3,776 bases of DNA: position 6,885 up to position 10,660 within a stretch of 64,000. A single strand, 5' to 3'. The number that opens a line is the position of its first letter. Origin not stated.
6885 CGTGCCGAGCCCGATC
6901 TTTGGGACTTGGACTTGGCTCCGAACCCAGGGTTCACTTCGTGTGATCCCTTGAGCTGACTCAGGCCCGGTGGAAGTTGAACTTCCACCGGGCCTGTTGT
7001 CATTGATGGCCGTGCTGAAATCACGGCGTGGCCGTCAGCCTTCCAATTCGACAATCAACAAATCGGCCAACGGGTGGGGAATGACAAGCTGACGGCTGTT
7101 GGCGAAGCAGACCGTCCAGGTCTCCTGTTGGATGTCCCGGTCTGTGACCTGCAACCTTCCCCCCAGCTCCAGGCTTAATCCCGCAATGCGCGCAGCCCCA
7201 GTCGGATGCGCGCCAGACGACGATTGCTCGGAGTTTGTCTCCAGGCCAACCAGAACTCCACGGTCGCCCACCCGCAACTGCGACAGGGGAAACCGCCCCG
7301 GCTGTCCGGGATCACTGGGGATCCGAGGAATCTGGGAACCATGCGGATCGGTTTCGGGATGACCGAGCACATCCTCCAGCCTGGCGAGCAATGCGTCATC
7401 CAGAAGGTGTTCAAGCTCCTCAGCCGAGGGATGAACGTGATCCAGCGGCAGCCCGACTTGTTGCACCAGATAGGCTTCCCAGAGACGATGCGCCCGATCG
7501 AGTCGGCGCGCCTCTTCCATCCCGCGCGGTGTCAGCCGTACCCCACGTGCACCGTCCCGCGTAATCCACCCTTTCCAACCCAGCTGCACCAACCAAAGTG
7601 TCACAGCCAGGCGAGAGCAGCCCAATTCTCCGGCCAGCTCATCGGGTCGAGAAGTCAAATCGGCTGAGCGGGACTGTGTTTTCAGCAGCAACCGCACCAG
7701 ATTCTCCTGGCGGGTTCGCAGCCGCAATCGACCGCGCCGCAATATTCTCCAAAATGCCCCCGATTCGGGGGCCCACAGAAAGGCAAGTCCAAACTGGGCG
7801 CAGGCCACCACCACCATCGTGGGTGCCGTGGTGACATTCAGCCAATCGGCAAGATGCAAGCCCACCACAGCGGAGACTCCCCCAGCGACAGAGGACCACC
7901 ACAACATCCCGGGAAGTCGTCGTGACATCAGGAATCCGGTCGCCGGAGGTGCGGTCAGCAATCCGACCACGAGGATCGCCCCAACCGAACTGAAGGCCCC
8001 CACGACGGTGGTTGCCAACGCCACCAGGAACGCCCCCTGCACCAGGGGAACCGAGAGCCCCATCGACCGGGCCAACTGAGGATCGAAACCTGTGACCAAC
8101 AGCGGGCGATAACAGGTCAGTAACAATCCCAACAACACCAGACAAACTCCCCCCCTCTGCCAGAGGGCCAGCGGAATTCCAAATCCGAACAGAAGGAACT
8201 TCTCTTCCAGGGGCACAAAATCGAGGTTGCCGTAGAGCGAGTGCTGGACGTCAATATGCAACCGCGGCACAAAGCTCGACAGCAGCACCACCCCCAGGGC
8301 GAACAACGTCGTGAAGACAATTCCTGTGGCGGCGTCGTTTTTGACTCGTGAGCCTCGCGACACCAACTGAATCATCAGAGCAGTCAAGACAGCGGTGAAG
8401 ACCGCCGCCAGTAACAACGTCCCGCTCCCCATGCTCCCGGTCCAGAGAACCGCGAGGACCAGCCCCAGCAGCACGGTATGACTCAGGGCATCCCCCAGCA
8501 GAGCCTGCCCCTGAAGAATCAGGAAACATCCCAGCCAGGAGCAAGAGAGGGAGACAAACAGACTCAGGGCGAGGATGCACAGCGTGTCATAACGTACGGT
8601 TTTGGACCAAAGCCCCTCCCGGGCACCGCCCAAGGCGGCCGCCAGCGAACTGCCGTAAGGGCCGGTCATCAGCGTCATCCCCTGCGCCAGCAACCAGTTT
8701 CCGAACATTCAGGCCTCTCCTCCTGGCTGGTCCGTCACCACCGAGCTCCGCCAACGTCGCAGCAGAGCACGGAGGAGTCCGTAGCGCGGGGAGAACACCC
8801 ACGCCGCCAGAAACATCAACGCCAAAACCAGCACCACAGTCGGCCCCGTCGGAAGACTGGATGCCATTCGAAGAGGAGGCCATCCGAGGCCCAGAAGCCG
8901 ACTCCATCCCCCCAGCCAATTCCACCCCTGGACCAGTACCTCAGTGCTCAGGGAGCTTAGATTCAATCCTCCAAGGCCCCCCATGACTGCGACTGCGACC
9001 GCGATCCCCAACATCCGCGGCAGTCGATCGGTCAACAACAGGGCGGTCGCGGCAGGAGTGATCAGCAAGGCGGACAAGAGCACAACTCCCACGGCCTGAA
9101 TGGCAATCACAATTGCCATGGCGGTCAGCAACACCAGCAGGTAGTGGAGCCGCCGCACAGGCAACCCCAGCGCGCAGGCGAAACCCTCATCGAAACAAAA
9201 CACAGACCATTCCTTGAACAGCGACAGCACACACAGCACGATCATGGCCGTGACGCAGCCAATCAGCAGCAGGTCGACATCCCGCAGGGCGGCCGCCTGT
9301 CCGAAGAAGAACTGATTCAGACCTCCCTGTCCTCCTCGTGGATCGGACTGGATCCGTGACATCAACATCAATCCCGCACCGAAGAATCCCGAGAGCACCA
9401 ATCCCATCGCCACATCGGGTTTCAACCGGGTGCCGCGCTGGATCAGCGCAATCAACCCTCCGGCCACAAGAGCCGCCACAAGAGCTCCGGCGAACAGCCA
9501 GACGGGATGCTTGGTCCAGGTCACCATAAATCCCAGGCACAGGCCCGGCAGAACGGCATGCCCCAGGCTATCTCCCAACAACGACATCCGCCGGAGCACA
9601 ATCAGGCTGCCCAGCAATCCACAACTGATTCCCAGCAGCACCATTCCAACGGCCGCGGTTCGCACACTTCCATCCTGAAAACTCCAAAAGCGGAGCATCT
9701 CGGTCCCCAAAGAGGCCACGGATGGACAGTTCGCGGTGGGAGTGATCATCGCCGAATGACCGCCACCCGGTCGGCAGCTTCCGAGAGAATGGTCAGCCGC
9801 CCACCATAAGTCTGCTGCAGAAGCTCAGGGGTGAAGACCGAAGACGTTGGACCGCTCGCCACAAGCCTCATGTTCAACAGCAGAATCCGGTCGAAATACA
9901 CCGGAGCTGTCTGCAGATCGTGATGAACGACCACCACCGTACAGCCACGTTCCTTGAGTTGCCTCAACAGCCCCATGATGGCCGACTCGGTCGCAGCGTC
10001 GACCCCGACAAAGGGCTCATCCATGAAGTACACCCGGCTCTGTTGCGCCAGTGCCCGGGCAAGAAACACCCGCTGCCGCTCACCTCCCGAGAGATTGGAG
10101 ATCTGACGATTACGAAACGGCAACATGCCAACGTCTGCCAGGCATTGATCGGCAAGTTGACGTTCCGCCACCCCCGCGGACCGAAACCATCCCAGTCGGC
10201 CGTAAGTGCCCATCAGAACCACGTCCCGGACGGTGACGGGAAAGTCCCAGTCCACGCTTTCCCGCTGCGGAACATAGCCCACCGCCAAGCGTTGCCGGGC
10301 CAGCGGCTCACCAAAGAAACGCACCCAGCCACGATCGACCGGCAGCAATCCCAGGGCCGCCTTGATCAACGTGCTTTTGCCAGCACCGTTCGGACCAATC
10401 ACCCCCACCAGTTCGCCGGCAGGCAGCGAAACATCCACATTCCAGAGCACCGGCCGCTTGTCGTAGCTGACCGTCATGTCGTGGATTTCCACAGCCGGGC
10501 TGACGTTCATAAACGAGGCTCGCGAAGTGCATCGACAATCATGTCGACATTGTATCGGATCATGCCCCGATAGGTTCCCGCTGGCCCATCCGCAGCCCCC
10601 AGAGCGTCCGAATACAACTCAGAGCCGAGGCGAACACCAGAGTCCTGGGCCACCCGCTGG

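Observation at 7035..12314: Metal (Mn-type) ABC-3 uptake operon whose first permease is fused to a complete DtxR/MntR repressor, plus a second stand-alone MntR-like regulator divergently upstream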

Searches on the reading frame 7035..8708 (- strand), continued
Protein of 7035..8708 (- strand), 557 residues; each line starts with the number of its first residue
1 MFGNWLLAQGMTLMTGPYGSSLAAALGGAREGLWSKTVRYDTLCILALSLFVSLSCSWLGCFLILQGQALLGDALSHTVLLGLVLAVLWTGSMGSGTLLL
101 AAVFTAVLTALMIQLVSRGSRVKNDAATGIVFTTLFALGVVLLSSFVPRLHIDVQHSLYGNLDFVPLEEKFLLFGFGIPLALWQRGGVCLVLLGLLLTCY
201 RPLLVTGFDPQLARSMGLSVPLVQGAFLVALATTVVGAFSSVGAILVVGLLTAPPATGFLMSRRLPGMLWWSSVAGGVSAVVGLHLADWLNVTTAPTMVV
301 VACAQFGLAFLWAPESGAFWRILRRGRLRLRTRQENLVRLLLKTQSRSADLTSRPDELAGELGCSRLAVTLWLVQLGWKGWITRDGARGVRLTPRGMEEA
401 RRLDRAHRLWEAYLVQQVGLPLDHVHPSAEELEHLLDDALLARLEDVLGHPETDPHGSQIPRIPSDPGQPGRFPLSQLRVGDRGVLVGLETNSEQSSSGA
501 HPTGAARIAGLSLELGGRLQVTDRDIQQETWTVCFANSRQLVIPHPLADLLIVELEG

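Call 43: search_protein_families(library=pfam, proteins=[L018:4705-5922:+, L018:6764-7909:+, L018:7956-9461:+, L005:6474-7856:+, L005:7947-9578:+, L014:7821-9179:+, L014:9176-10402:+], max_evalue=0.001)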
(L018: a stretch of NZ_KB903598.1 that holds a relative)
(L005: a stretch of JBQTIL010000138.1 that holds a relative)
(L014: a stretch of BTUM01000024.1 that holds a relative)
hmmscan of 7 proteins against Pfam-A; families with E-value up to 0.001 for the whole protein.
L018:4705-5922:+ (405 aa): 4 families
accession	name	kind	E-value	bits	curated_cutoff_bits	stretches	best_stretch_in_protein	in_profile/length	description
PF00266.25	Aminotran_5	-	1.2e-87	294.7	21.5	1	21-386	1-371/371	Aminotransferase class-V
PF01041.23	DegT_DnrJ_EryC1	-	3.7e-10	40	19.8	1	70-201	31-152/360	DegT/DnrJ/EryC1/StrS aminotransferase family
PF00155.27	Aminotran_1_2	-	3.2e-07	30.3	19.7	1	67-240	46-236/361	Aminotransferase class I and II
PF01212.27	Beta_elim_lyase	-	1.5e-06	28.2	27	1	62-196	31-170/288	Beta-eliminating lyase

L018:6764-7909:+ (381 aa): 5 families
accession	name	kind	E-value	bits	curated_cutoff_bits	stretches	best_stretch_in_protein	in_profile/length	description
PF00534.26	Glycos_transf_1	-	7.8e-36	123.6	26.4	1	206-356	15-169/172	Glycosyl transferases group 1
PF13692.12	Glyco_trans_1_4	-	2.8e-28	99.4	27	1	209-345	4-142/142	Glycosyl transferases group 1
PF13439.12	Glyco_transf_4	-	1.2e-17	64.9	28.5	1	24-179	3-163/170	Glycosyltransferase Family 4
PF20706.3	GT4-conflict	-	8e-08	32.1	26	1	210-314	201-314/385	Family 4 Glycosyltransferase in conflict systems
PF13579.12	Glyco_trans_4_4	-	9.5e-07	29.7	29.7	1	71-178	47-155/158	Glycosyl transferase 4-like domain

L018:7956-9461:+ (501 aa): 3 families
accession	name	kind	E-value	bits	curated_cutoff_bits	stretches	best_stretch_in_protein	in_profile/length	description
PF00950.22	ABC-3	-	2.4e-70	237.4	20.1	1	14-272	6-257/258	ABC 3 transport family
PF02742.21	Fe_dep_repr_C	-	9.8e-23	80.4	27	1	347-416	1-70/70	Iron dependent repressor, metal binding and dimerisation domain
PF01032.23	FecCD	-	1.9e-06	27.6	26.5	1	53-263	86-299/311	FecCD transport family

L005:6474-7856:+ (460 aa): 3 families
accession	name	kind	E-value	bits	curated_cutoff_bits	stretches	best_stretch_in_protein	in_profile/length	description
PF00950.22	ABC-3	-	4.2e-67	226.8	20.1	1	48-313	2-257/258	ABC 3 transport family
PF02742.21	Fe_dep_repr_C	-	1.5e-13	51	27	1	398-454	2-58/70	Iron dependent repressor, metal binding and dimerisation domain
PF01032.23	FecCD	-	2.6e-08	33.7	26.5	1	91-299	86-290/311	FecCD transport family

L005:7947-9578:+ (543 aa): 3 families
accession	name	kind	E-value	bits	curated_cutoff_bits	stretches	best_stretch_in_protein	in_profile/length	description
PF00950.22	ABC-3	-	6e-52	177.1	20.1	1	32-299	8-257/258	ABC 3 transport family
PF02742.21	Fe_dep_repr_C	-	1.6e-25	89.4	27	1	382-451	1-70/70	Iron dependent repressor, metal binding and dimerisation domain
PF04023.20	FeoA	-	1.2e-06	28.9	23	1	463-541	2-73/74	FeoA domain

L014:7821-9179:+ (452 aa): 4 families
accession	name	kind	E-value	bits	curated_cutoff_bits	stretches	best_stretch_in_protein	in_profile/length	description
PF00950.22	ABC-3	-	9.7e-69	232.2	20.1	1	44-303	7-256/258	ABC 3 transport family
PF02742.21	Fe_dep_repr_C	-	9.8e-26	90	27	1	384-452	2-70/70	Iron dependent repressor, metal binding and dimerisation domain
PF01032.23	FecCD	-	1.4e-06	28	26.5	1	82-299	86-306/311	FecCD transport family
PF00771.25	FHIPEP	-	0.00014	20.9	29.1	1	226-319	218-301/657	FHIPEP family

L014:9176-10402:+ (408 aa): 2 families
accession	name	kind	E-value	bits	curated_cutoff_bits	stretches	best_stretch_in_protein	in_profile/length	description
PF00950.22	ABC-3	-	2.3e-59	201.4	20.1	1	5-271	5-257/258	ABC 3 transport family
PF02742.21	Fe_dep_repr_C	-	5.2e-24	84.5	27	1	335-403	1-69/70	Iron dependent repressor, metal binding and dimerisation domain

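Call 44: predict_structure(alignment_id=A3)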
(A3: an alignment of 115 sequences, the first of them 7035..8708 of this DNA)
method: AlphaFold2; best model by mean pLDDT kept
length: 557 residues; sequences in the alignment: 115
mean_pLDDT: 88.5   pTM: 0.78
mean pLDDT of the five models: 88.5, 88.3, 87.6, 87.4, 86.2
residues with pLDDT >= 90: 352; 70-90: 160; 50-70: 38; < 50: 7
segments of 3 or more residues with pLDDT < 50: 1-3
pLDDT, mean of each block of 10 residues (from residue 1): 52 54 59 87 95 97 90 84 86 80 87 89 88 88 84 71 83 88 94 95 91 94 91 90 91 96 95 98 93 93 97 92 93 94 91 91 94 96 89 94 94 96 93 86 91 94 88 95 95 56 83 95 94 97 95 93
secondary structure, 60 per line:
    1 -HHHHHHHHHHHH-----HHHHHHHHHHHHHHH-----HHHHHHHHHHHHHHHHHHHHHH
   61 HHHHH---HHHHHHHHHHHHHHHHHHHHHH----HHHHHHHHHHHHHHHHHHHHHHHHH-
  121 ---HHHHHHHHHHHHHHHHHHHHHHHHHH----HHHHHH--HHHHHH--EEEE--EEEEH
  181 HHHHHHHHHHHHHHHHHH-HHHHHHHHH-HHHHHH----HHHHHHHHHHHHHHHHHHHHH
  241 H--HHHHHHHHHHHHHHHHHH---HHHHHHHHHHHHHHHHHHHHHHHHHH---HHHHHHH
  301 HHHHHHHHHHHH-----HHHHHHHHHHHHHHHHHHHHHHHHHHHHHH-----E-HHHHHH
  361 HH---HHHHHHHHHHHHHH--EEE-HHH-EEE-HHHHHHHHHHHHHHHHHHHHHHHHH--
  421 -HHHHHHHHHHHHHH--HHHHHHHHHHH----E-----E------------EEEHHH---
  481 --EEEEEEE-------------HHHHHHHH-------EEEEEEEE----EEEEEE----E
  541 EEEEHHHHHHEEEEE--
elements in order: H2-13 H19-33 H39-65 H69-90 H95-119 H124-149 H154-159 H162-167 E170-173 E176-179 H180-198 H200-208 H210-215 H220-241 H244-261 H265-290 H294-312 H318-347 H355-362 H366-379 E382-384 E390-392 H394-418 H422-435 H438-448 E472-474 E483-489 H503-510 E518-525 E530-535 E540-544 H545-550 E551-555

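Call 46: fold_search(model_id=the predicted structure, library=pdb)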
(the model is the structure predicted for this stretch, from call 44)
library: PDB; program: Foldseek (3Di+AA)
matches with E <= 10: 1276; with E <= 0.001: 95
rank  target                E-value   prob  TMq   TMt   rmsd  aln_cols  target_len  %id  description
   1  7kyp_D                1.6e-15  1.00  0.43  0.84   3.8       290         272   30  PsaBC from Streptococcus pneumoniae in complex with Fab (released 2021-08-25)
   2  7kyp_B                1.8e-15  1.00  0.44  0.84   3.8       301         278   29  PsaBC from Streptococcus pneumoniae in complex with Fab (released 2021-08-25)
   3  7kyp_J                2.1e-15  1.00  0.43  0.83   3.8       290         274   30  PsaBC from Streptococcus pneumoniae in complex with Fab (released 2021-08-25)
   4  7kyp_F                2.3e-15  1.00  0.43  0.79   3.7       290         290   30  PsaBC from Streptococcus pneumoniae in complex with Fab (released 2021-08-25)
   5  7kyp_H                2.7e-15  1.00  0.43  0.84   3.8       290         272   30  PsaBC from Streptococcus pneumoniae in complex with Fab (released 2021-08-25)
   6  7kyp_P                5.1e-15  1.00  0.43  0.84   3.4       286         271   30  PsaBC from Streptococcus pneumoniae in complex with Fab (released 2021-08-25)
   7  7kyp_N                6.3e-15  1.00  0.43  0.82   3.8       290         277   30  PsaBC from Streptococcus pneumoniae in complex with Fab (released 2021-08-25)
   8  7kyo_C                1.4e-13  1.00  0.40  0.82   3.9       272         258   31  PsaBC from Streptococcus pneumoniae in complex with Fab (released 2021-08-25)
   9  5zr6_A                2.2e-10  1.00  0.21  0.52  14.4       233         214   27  Manganese-dependent transcriptional repressor complex with manganese (released 2019-03-20)
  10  5zr6_B                3.5e-10  1.00  0.20  0.53  14.3       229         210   28  Manganese-dependent transcriptional repressor complex with manganese (released 2019-03-20)
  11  5cvi_B                8.2e-10  1.00  0.23  0.56  14.6       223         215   23  Structure of the manganese regulator SloR (released 2015-08-12)
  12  5cvi_A                1.4e-09  1.00  0.22  0.56  14.7       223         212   23  Structure of the manganese regulator SloR (released 2015-08-12)
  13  1fx7_A                1.5e-09  1.00  0.21  0.49  15.0       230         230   25  CRYSTAL STRUCTURE OF THE IRON-DEPENDENT REGULATOR (IDER) FROM MYCOBACTERIUM TUBERCULOSIS (released 2001-03-07)
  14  3hrt_A                4.2e-09  1.00  0.22  0.54  14.3       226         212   22  Crystal Structure of ScaR with bound Cd2+ (released 2009-06-23)
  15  3hrs_A                4.4e-09  1.00  0.22  0.55  14.2       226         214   22  Crystal Structure of the Manganese-activated Repressor ScaR: apo form (released 2009-06-23)
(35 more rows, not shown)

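Call 65: search_protein_families(library=pfam, alignment_id=A1, max_evalue=0.01)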
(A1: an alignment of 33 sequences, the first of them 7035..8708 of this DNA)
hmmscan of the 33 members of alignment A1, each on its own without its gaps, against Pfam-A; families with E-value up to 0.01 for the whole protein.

A. member 1, window:7035-8708:- (557 aa): 3 families
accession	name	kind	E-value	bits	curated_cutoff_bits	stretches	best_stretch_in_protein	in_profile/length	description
PF00950.22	ABC-3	-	2.2e-47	162.2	20.1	1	46-310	9-255/258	ABC 3 transport family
PF02742.21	Fe_dep_repr_C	-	9.7e-24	83.6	27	1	393-462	1-70/70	Iron dependent repressor, metal binding and dimerisation domain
PF01032.23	FecCD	-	2.8e-06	27.1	26.5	1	78-311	82-306/311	FecCD transport family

B. families by the number of members that match (of 33 scanned): 12 families
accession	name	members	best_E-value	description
PF00950.22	ABC-3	33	1e-63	ABC 3 transport family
PF02742.21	Fe_dep_repr_C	33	2.6e-26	Iron dependent repressor, metal binding and dimerisation domain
PF01032.23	FecCD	27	6.9e-11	FecCD transport family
PF04023.20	FeoA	21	1.8e-10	FeoA domain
PF02082.26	Rrf2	4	2.8e-05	Iron-dependent Transcriptional regulator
PF25213.1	HVO_A0261_N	4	0.00091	HVO_A0261 N-terminal domain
PF13412.12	HTH_24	1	0.00028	Winged helix-turn-helix DNA-binding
PF01047.28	MarR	1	0.002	MarR family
PF20008.5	DUF6429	1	0.0027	Domain of unknown function (DUF6429)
PF00392.27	GntR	1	0.0051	Bacterial regulatory proteins, gntR family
PF03799.20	FtsQ_DivIB_C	1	0.0075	Cell division protein FtsQ/DivIB, C-terminal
PF12802.13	MarR_2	1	0.0092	MarR family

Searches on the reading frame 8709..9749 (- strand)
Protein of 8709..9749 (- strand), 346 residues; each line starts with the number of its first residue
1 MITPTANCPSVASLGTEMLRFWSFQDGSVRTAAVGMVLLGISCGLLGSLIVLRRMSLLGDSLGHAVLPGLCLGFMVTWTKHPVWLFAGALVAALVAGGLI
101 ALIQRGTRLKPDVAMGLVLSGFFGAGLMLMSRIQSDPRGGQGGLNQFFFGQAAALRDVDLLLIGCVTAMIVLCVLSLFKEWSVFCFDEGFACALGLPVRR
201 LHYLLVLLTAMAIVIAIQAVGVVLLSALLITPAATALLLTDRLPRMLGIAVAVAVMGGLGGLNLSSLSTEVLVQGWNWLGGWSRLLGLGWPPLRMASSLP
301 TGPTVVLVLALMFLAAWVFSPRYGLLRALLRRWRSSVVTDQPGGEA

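Call 3: search_protein_families(library=pfam, proteins=[window:8709-9749:-], max_evalue=0.01)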
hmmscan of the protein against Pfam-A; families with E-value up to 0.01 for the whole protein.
window:8709-9749:- (346 aa): 2 families
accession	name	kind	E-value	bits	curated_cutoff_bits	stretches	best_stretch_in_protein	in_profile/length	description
PF00950.22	ABC-3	-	4e-61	207.2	20.1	1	29-266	5-233/258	ABC 3 transport family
PF01032.23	FecCD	-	3.9e-07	29.9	26.5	1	70-248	91-265/311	FecCD transport family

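Call 4: search_protein_families(library=ncbifam, proteins=[window:8709-9749:-], max_evalue=0.01)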
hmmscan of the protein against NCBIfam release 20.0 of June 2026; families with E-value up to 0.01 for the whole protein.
window:8709-9749:- (346 aa): 4 families
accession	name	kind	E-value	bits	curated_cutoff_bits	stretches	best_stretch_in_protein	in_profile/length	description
NF040927.1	ABC_perm_SloB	subfamily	7.7e-44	150.5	460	1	30-264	13-237/271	metal ABC transporter permease subunit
TIGR03770.1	anch_rpt_perm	equivalog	1.2e-43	149.8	296.8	1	36-265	24-244/270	anchored repeat-type ABC transporter permease subunit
NF040871.1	AztB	equivalog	4.4e-38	131.5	280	1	27-265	10-239/254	zinc ABC transporter permease AztB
NF007089.0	PRK09543.1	equivalog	3.7e-22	79.2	284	1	36-267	12-234/261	zinc ABC transporter permease subunit ZnuB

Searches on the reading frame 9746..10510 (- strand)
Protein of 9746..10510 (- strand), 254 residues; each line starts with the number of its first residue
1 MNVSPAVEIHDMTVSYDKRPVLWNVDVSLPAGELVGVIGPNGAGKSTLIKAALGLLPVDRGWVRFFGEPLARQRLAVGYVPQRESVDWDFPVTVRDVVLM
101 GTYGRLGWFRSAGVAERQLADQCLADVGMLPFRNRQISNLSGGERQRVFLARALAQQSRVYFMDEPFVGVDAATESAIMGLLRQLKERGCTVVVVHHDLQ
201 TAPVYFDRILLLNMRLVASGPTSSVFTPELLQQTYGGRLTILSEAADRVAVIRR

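Call 3: search_protein_families(library=pfam, proteins=[window:9746-10510:-], max_evalue=0.01)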
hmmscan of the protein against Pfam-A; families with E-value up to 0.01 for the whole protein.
window:9746-10510:- (254 aa): 7 families
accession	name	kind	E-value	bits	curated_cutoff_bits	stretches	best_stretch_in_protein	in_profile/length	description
PF00005.33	ABC_tran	-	1.9e-27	97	25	1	24-167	3-136/137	ABC transporter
PF13304.12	AAA_21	-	5.8e-10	40.2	27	2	35-55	2-22/304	AAA domain, putative AbiEii toxin, Type IV TA system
PF13481.12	AAA_25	-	2.8e-06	27.5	27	1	18-80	19-78/195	AAA domain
PF02463.25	SMC_N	-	1.1e-05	25.4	40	0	34-52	26-44/220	RecF/RecN/SMC N terminal domain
PF13555.12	AAA_29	-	0.00033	20.8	27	1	34-63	24-52/61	P-loop containing region of AAA domain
PF13558.12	SbcC_Walker_B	-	0.002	18.7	27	0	134-184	27-90/90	SbcC/RAD50-like, Walker B motif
PF13476.12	AAA_23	-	0.0095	17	27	0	34-51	21-38/201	AAA domain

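Call 4: search_protein_families(library=ncbifam, proteins=[window:9746-10510:-], max_evalue=0.01)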
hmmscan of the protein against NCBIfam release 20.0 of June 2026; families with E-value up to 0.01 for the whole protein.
window:9746-10510:- (254 aa): 190 families (the best 25 are shown)
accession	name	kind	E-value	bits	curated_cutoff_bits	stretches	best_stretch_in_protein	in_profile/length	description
NF053840.1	MnTportMntADein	equivalog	5.3e-72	242.3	400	1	7-236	2-230/240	manganese ABC transporter ATP-binding protein MntA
NF011630.0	PRK15056.1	equivalog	1.4e-64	218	393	1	4-241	4-244/274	manganese/iron ABC transporter ATP-binding protein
TIGR03771.1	anch_rpt_ABC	equivalog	5.6e-59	199.5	268.8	1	28-236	2-210/223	anchored repeat-type ABC transporter ATP-binding subunit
NF040873.1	AztA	equivalog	5.4e-56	189.2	220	1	16-209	2-189/191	zinc ABC transporter ATP-binding protein AztA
TIGR03873.1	F420-0_ABC_ATP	hypoth_equivalog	6.7e-56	189.4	372.4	1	8-248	3-247/256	putative F420-0 ABC transporter ATP-binding protein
NF010068.0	PRK13548.1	equivalog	2.6e-54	184.1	261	1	6-252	5-257/261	heme ABC transporter ATP-binding protein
NF007082.0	PRK09536.1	equivalog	3.7e-50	171.2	537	1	5-243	2-244/402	corrinoid ABC transporter ATPase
NF008409.0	PRK11231.1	equivalog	1.5e-43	149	375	1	7-244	3-244/255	Fe(3+) dicitrate ABC transporter ATP-binding protein FecE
NF007863.0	PRK10575.1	equivalog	5.3e-37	127.5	433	1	7-248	12-258/265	Fe3+-hydroxamate ABC transporter ATP-binding protein FhuC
NF007090.0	PRK09544.1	equivalog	6e-35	120.9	306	1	7-230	5-213/251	zinc ABC transporter ATP-binding protein ZnuC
TIGR04406.1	LPS_export_lptB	equivalog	7.8e-34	117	240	1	8-237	3-234/239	LPS export ABC transporter ATP-binding protein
TIGR02315.1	ABC_phnC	equivalog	7.9e-34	117.1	266.1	1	7-235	2-242/243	phosphonate ABC transporter ATP-binding protein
TIGR01188.1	drrA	subfamily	8.8e-34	117.2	312.45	1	16-220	3-206/302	daunorubicin resistance ABC transporter, ATP-binding protein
NF052485.1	sider_ATP_EitC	equivalog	1.4e-31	109.8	485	1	10-237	6-234/251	siderophore ABC transporter ATP-binding protein EitC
TIGR02857.1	CydD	equivalog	6e-31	108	435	1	6-204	321-522/529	thiol reductant ABC exporter subunit CydD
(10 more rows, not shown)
